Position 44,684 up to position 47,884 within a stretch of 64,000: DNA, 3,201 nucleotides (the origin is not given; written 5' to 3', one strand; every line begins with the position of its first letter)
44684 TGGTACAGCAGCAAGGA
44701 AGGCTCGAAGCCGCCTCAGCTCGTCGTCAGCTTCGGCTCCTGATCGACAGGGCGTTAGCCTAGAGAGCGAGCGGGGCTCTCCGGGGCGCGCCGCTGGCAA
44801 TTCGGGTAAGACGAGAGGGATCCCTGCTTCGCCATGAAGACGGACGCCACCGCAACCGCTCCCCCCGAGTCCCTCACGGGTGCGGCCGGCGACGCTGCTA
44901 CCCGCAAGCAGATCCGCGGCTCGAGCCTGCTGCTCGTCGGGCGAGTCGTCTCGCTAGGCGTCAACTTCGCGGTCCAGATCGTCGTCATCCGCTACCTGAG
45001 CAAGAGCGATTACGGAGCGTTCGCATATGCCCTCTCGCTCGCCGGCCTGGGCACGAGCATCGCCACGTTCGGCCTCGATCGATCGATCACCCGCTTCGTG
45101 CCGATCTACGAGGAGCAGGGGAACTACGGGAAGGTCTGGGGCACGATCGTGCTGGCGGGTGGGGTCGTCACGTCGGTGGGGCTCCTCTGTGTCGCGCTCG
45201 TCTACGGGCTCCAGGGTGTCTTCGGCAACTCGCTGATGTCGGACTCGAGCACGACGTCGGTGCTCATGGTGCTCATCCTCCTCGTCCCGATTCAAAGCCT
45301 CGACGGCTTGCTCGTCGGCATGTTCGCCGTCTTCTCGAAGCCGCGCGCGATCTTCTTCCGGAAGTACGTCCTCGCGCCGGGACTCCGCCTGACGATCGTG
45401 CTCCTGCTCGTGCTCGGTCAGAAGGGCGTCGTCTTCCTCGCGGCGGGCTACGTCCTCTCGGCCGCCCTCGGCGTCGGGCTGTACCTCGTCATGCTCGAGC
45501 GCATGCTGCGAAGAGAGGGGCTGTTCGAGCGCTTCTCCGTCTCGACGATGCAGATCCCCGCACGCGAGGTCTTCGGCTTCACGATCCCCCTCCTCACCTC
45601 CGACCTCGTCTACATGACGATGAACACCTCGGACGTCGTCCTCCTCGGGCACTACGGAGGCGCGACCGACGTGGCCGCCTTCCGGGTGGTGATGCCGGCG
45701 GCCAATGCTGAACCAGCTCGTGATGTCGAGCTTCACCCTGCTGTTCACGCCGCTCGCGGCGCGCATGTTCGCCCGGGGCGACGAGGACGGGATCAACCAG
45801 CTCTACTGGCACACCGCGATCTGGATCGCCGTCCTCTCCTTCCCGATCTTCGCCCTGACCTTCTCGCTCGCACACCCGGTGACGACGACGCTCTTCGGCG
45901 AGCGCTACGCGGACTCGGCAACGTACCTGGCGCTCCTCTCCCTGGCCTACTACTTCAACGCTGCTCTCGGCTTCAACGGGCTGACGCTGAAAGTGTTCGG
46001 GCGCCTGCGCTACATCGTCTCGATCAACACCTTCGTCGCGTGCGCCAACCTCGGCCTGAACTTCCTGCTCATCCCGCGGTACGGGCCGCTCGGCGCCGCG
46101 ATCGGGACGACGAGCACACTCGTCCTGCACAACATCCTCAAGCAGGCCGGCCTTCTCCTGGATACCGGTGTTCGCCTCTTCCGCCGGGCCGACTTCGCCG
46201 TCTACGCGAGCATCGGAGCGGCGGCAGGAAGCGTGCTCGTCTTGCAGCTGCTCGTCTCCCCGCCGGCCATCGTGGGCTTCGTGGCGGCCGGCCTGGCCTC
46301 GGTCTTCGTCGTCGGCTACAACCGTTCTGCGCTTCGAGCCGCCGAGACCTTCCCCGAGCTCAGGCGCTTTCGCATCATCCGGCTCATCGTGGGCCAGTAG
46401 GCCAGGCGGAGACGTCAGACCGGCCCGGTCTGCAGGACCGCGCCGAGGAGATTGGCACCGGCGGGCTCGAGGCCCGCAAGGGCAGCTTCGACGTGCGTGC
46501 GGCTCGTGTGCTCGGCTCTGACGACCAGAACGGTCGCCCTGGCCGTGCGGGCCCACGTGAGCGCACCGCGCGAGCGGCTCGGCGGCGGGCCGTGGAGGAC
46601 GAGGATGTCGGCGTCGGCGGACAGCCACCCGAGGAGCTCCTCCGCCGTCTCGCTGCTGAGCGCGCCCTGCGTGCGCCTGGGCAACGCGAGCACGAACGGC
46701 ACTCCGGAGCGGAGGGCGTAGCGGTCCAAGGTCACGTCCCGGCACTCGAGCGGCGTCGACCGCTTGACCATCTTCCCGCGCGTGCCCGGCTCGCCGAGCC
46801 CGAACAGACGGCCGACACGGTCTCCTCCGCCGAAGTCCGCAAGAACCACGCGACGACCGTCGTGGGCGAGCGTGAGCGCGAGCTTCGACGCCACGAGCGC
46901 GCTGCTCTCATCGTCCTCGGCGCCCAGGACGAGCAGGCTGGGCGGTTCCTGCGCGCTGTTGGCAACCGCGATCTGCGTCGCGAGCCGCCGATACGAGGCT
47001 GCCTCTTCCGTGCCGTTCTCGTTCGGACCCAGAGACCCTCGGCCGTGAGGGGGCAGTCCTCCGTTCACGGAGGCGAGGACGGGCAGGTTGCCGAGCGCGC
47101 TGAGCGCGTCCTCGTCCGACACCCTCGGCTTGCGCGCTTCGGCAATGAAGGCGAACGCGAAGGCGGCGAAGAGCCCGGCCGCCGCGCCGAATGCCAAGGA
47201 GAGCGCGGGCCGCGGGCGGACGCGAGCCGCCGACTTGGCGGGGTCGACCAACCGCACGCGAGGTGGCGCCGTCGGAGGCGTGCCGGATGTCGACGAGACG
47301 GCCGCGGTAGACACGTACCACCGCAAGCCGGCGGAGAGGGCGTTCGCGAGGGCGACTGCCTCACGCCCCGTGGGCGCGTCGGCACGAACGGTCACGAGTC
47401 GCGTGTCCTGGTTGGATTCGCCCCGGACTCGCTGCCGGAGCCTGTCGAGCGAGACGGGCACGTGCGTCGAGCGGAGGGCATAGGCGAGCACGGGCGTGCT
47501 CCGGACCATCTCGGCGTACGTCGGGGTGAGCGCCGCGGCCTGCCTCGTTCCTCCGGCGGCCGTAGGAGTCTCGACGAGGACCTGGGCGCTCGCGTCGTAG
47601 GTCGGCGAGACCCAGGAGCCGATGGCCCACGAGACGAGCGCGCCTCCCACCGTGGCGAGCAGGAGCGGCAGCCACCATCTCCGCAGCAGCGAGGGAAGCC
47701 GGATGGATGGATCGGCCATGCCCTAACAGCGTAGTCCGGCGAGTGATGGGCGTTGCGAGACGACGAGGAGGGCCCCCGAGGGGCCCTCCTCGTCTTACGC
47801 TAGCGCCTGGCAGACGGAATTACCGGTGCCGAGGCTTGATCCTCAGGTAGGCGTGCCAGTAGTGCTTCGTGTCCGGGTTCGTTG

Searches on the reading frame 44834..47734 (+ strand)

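Call 6: search_protein_families(library=pfam, proteins=[window:44834-47734:+], max_evalue=0.01)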
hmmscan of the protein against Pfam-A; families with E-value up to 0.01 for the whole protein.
window:44834-47734:+ (966 aa): 2 families
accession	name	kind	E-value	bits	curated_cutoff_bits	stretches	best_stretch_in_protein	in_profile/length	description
PF01943.22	Polysacc_synt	-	9e-17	61.8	28.2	1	28-287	3-248/274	Polysaccharide biosynthesis protein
PF13440.11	Polysacc_synt_3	-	0.00063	19.5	23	1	50-285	1-216/293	Polysaccharide biosynthesis protein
